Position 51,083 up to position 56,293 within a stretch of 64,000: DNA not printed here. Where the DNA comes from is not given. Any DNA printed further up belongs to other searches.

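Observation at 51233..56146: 1637-aa surface protein combining an array of Big_2 Ig-like domains with a C-terminal clostripain-type (C11) cysteine protease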

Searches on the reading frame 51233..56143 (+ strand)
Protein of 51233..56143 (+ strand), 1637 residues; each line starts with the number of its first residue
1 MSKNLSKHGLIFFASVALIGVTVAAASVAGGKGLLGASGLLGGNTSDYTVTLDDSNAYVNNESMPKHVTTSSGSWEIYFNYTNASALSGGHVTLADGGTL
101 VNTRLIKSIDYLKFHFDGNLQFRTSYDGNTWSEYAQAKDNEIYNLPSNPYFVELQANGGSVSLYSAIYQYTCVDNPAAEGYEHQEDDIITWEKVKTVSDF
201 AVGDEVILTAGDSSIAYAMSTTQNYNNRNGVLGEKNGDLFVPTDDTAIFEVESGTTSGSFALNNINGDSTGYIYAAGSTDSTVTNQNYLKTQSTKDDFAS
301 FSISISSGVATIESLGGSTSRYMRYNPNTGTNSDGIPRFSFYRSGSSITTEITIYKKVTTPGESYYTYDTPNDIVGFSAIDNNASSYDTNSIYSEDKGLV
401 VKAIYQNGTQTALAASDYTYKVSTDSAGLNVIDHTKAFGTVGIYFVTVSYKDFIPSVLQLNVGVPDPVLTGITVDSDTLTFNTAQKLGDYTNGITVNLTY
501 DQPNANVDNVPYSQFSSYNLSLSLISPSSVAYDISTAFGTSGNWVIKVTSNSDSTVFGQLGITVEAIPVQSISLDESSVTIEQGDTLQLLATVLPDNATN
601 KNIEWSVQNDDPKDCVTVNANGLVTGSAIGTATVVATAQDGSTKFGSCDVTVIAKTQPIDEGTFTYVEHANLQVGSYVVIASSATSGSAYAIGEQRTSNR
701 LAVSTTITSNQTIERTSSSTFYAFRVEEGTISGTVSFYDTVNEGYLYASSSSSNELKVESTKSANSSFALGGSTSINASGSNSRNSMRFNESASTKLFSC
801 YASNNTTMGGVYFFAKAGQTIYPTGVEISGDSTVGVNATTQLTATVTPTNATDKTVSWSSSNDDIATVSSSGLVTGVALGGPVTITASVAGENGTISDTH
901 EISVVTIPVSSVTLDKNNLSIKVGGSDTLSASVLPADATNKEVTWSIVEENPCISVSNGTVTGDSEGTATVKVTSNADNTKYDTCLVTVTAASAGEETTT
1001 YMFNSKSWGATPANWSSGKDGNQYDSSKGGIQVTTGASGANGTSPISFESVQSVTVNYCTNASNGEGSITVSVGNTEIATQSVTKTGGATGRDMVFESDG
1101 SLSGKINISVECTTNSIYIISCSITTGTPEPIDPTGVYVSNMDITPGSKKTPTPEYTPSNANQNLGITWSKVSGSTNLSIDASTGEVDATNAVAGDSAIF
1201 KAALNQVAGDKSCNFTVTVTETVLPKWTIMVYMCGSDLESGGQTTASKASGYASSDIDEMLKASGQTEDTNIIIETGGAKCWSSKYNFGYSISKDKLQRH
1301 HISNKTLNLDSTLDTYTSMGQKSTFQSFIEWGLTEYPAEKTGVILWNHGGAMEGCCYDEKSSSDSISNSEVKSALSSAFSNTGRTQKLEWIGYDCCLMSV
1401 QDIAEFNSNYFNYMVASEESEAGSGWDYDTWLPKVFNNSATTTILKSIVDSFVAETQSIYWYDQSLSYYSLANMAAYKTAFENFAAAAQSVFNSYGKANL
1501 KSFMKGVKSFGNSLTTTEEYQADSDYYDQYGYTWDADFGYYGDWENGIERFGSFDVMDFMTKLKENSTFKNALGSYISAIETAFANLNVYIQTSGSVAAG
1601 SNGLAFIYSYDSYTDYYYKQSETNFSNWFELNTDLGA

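Call 3: search_protein_families(library=pfam, proteins=[window:51233-56143:+], max_evalue=0.1)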
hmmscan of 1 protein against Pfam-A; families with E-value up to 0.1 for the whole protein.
window:51233-56143:+ (1637 aa): 4 families
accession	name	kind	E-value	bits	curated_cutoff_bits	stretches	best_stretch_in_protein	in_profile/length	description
PF02368.24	Big_2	-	4.8e-41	139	22.8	3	568-643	1-73/79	Bacterial Ig-like domain (group 2)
PF03415.19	Peptidase_C11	-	1.1e-33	117.7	25.8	1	1248-1625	8-333/359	Clostripain family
PF22359.2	Big-like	-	0.035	14.8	27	0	608-637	6-34/48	Bacterial Ig-like domain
PF09041.15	Aurora-A_bind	-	0.049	14.2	21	1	365-411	7-53/68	Aurora-A binding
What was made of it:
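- On Peptidase family C11 (clostripain family, clan CD; Pfam PF03415): 117.7 bits against a gathering score of 25.8, E 1.1e-33, aa 1248-1625 (call 3).
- On Big_2 bacterial Ig-like domain (Pfam PF02368): 139 bits against 22.8, in three stretches (call 3).
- Checked: Big_2: Pfam scores 139 bits against a cut-off of 22.8, in 3 stretches (call 3). C11: Pfam Peptidase_C11 covers aa 1248-1625 with E 1.1e-33 and 117.7 bits against a cut-off of 25.8 (call 3).
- Pfam Peptidase_C11 E 1.1e-33 and Big_2 E 4.8e-41 (call 3).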

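Call 4: search_protein_families(library=ncbifam, proteins=[window:51233-56143:+], max_evalue=0.1)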
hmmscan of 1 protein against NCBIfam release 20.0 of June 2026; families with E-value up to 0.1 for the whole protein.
window:51233-56143:+ (1637 aa): 0 families

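Call 12: find_homologous_proteins(query=window:51233-56143:+, max_evalue=0.00001)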
Query window:51233-56143:+ (1637 aa): 40 proteins with E <= 0.00001 among 8000 candidates.
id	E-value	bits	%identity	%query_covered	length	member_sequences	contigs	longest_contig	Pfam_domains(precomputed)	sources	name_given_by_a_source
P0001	0.0e+0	3582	100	100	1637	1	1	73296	PF02368.25,PF03415.20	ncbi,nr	ncbi:MAG: Ig-like domain-containing protein [Bacilli bacterium]|nr:Ig-like domain-containing protein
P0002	0.0e+0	1145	44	100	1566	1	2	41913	PF21764.4,PF21461.4,PF02368.25,PF03415.20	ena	-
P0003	1.2e-292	992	40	99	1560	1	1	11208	PF26182.1,PF22359.3,PF22067.3,PF02368.25,PF26918.1,PF22544.3,PF03415.20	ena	-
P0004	1.5e-278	945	42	78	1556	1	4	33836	PF26182.1,PF22359.3,PF22067.3,PF02368.25,PF22544.3,PF03415.20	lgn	-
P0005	4.5e-271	921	38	99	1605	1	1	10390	PF22359.3,PF02368.25,PF03415.20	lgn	-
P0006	6.8e-255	867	38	92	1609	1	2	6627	PF02368.25,PF03415.20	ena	-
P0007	3.5e-244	832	37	99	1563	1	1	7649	PF26182.1,PF22359.3,PF22067.3,PF02368.25,PF22544.3,PF03415.20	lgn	-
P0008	1.7e-238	813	47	31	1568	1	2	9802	PF26182.1,PF22359.3,PF02368.25,PF26918.1,PF03415.20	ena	-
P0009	2.2e-223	763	35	60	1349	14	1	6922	PF26182.1,PF21461.4,PF02368.25,PF03415.20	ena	-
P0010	7.6e-223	761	36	59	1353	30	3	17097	PF26182.1,PF21461.4,PF22359.3,PF02368.25,PF03415.20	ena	-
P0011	9.9e-222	757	36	60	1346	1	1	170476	PF26182.1,PF21461.4,PF02368.25,PF03415.20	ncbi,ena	-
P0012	1.2e-219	750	39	49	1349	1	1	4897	PF26182.1,PF21461.4,PF02368.25,PF03415.20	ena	-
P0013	1.6e-217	743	36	60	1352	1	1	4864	PF26182.1,PF21461.4,PF22359.3,PF02368.25,PF03415.20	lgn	-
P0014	4.8e-217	742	39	78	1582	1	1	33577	PF26182.1,PF22359.3,PF02368.25,PF03415.20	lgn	-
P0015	1.1e-209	717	33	61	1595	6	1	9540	PF21764.4,PF26182.1,PF02368.25,PF26918.1,PF03415.20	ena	-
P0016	2.0e-207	710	42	32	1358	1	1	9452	PF26182.1,PF02368.25,PF03415.20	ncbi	-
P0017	7.3e-143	496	38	60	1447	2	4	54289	PF26182.1,PF02368.25,PF26918.1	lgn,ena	-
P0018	3.9e-56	208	36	10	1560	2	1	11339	PF21764.4,PF26182.1,PF22359.3,PF02368.25,PF26918.1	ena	-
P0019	2.8e-36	143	44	9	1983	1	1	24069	PF26182.1,PF07538.17,PF21461.4,PF22359.3,PF02368.25,PF26918.1,PF04616.21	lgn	-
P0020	8.8e-34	134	44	9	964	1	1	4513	PF26182.1,PF21461.4,PF22359.3,PF00395.26,PF02368.25,PF06832.19,PF26918.1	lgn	-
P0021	1.6e-26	110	43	9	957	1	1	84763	PF26182.1,PF21461.4,PF22359.3,PF00395.26,PF02368.25,PF26918.1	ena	-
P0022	1.6e-26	110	43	9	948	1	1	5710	PF26182.1,PF21461.4,PF22359.3,PF00395.26,PF02368.25,PF26918.1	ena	-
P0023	2.6e-24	103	35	10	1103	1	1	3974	PF26182.1,PF01510.31,PF22359.3,PF02368.25,PF20578.5,PF26918.1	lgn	-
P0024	3.8e-24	102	47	9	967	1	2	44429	PF21461.4,PF22359.3,PF00395.26,PF02368.25,PF06832.19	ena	-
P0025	1.0e-23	101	29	14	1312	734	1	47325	PF21764.4,PF26182.1,PF21461.4,PF22359.3,PF22067.3,PF02368.25,PF26918.1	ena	-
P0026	1.1e-22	97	46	10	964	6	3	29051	PF26182.1,PF21461.4,PF18998.7,PF22359.3,PF00395.26,PF02368.25,PF05345.19,PF26918.1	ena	-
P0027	2.0e-21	93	37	10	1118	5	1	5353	PF19127.7,PF09479.17,PF01473.27,PF02368.25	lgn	-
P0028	1.7e-17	80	39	9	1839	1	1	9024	PF26182.1,PF05593.20,PF25354.2,PF25023.2,PF02368.25,PF20148.5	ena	-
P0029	2.0e-17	80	25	27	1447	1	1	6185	PF21764.4,PF26182.1,PF02638.22,PF22359.3,PF01520.24,PF02368.25,PF26918.1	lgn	-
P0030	1.6e-16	77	24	25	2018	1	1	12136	PF02837.25,PF17753.8,PF13385.14,PF22359.3,PF02368.25,PF00703.28,PF26918.1,PF00754.32,PF26182.1,PF13205.13,PF22633.4,PF02836.24,PF00041.28,PF22666.3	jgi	-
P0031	2.1e-16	77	39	11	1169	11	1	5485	PF17892.8,PF22359.3,PF00395.26,PF02368.25,PF20578.5,PF26918.1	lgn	-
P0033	6.2e-13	65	40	11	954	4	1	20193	PF19127.7,PF18998.7,PF01473.27,PF02368.25,PF26918.1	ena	-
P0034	2.1e-12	63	37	9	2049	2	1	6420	PF00754.32,PF26182.1,PF03160.21,PF22633.4,PF23197.2,PF18998.7,PF01120.24,PF00395.26,PF02368.25,PF26918.1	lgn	-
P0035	1.2e-10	58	33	10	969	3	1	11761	PF05257.23,PF26182.1,PF21461.4,PF22359.3,PF02368.25,PF26918.1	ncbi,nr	ncbi:MAG: Ig-like domain-containing protein [Bacilli bacterium]|nr:Ig-like domain-containing protein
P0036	1.3e-10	58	42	10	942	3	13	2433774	PF22359.3,PF00395.26,PF02368.25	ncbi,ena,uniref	ncbi:Ig-like domain-containing protein [Thermophilibacter mediterraneus]|uniref:Ig-like domain-conta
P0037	1.3e-9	54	32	8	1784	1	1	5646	PF21764.4,PF26182.1,PF00128.32,PF22058.3,PF16657.12,PF02368.25,PF26918.1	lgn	-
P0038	3.4e-9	53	39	10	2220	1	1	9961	PF26182.1,PF22359.3,PF00395.26,PF02368.25,PF26918.1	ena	-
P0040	7.6e-7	45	33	11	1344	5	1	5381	PF26182.1,PF07523.19,PF21461.4,PF22359.3,PF02368.25,PF00082.28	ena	-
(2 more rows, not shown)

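Call 13: find_encoding_contigs(protein=P0001, flank=10000, max_places=3)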
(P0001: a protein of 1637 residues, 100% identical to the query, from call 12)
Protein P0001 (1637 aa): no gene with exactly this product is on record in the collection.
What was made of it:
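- Tried and rejected: find_encoding_contigs had no record for the exact protein (call 13).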

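Call 14: find_encoding_contigs(protein=P0011, flank=10000, max_places=2)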
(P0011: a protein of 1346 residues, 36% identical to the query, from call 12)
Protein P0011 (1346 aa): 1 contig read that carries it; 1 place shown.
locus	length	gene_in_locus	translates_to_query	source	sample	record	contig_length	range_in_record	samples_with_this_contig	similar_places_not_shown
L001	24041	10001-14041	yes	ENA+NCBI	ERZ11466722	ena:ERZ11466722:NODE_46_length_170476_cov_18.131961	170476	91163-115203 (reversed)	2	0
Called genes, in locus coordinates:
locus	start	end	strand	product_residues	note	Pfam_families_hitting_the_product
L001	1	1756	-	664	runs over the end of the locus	PF00664:ABC_membrane, PF02463:SMC_N (faint), PF00005:ABC_tran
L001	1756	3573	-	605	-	PF00664:ABC_membrane, PF00005:ABC_tran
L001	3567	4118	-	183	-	PF00440:TetR_N (weak)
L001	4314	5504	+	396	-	PF00753:Lactamase_B (weak), PF19583:ODP, PF00258:Flavodoxin_1, PF12724:Flavodoxin_5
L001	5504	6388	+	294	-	PF14397:ATPgrasp_ST (faint), PF02655:ATP-grasp_3 (weak), PF08443:RimK, PF02955:GSH-S_ATP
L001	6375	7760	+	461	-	-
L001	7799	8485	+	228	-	-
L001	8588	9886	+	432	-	PF03952:Enolase_N, PF00113:Enolase_C, PF07476:MAAL_C (weak)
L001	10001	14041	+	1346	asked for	PF21461:HL_N-beta (faint), PF02368:Big_2, PF26182:Ig_NUP210_5th (faint), PF02368:Big_2, PF03415:Peptidase_C11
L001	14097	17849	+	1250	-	PF00082:Peptidase_S8, PF02368:Big_2, PF21764:Invasin_D4 (faint), PF26182:Ig_NUP210_5th (faint), PF22359:Big-like (faint), PF26918:Ig_Eae (faint), PF21461:HL_N-beta (weak), PF02368:Big_2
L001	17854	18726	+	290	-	PF00561:Abhydrolase_1, PF12146:Hydrolase_4, PF12697:Abhydrolase_6, PF12695:Abhydrolase_5 (faint)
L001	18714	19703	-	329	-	PF00962:A_deaminase, PF19326:AMP_deaminase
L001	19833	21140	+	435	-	PF03051:Peptidase_C1_2, PF00112:Peptidase_C1 (faint)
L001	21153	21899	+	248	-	PF00300:His_Phos_1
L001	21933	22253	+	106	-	PF03819:MazG (weak), PF12643:MazG-like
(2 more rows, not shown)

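Call 15: find_encoding_contigs(protein=P0002, flank=10000, max_places=2)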
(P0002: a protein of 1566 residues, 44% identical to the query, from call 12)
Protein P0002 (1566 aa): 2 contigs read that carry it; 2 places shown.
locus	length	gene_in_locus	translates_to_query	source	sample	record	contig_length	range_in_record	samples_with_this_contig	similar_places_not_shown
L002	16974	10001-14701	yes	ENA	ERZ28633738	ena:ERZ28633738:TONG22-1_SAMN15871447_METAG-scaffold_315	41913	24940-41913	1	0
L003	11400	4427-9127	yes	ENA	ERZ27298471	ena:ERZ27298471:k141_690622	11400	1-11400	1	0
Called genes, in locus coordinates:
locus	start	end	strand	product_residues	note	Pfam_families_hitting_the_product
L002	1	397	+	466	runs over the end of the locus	-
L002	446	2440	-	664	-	PF00664:ABC_membrane, PF00005:ABC_tran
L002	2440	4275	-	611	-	PF00664:ABC_membrane, PF00005:ABC_tran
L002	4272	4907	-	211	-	PF00440:TetR_N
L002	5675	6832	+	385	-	PF19583:ODP, PF00258:Flavodoxin_1 (faint), PF12724:Flavodoxin_5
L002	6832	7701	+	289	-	PF14397:ATPgrasp_ST (faint), PF02655:ATP-grasp_3, PF08443:RimK, PF02955:GSH-S_ATP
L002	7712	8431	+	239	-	-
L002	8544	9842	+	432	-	PF03952:Enolase_N, PF00113:Enolase_C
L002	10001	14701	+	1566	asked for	PF21764:Invasin_D4 (faint), PF21461:HL_N-beta (faint), PF02368:Big_2, PF03415:Peptidase_C11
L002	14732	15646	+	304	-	PF12146:Hydrolase_4, PF00561:Abhydrolase_1, PF12697:Abhydrolase_6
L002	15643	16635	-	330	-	PF00962:A_deaminase, PF19326:AMP_deaminase (weak)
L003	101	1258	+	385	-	PF19583:ODP, PF00258:Flavodoxin_1 (faint), PF12724:Flavodoxin_5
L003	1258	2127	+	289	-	PF14397:ATPgrasp_ST (faint), PF02655:ATP-grasp_3, PF08443:RimK, PF02955:GSH-S_ATP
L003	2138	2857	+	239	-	-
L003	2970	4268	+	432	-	PF03952:Enolase_N, PF00113:Enolase_C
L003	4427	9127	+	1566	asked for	PF21764:Invasin_D4 (faint), PF21461:HL_N-beta (faint), PF02368:Big_2, PF03415:Peptidase_C11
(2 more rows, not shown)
